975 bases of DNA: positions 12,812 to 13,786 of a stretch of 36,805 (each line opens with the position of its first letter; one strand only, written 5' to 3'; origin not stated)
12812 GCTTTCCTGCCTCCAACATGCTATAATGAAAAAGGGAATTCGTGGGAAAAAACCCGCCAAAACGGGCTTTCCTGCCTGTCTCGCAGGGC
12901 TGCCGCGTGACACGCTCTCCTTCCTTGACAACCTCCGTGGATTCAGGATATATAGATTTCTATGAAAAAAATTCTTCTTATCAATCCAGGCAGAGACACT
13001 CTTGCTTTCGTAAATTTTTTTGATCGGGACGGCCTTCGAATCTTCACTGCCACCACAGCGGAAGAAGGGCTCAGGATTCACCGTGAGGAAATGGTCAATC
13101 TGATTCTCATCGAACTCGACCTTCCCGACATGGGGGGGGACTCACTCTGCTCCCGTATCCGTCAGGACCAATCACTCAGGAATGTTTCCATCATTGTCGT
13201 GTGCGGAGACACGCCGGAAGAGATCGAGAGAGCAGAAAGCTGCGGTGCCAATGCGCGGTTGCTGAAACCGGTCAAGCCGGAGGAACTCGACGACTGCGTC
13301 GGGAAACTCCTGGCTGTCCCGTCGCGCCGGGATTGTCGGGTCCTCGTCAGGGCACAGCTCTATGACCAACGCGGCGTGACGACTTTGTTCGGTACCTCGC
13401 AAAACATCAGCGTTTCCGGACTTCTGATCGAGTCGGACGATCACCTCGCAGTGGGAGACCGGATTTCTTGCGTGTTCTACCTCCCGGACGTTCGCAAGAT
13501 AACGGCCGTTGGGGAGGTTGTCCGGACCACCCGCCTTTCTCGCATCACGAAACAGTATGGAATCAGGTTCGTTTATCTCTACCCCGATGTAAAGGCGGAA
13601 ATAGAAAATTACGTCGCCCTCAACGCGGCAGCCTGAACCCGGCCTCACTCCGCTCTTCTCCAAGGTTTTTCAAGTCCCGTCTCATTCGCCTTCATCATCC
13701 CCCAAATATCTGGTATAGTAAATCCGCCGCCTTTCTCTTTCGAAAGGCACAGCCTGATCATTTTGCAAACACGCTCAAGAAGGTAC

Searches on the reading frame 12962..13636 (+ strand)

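Call 23: search_protein_families(library=pfam, proteins=[window:12962-13636:+], max_evalue=0.001)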
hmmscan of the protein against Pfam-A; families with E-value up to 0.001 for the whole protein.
window:12962-13636:+ (224 aa): 2 families
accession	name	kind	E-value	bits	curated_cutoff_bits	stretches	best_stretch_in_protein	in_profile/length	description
PF00072.30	Response_reg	-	4.8e-14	52.9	30.2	1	17-111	15-108/111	Response regulator receiver domain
PF07238.19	PilZ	-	1.2e-12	48.5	22.5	1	122-219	3-101/102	PilZ domain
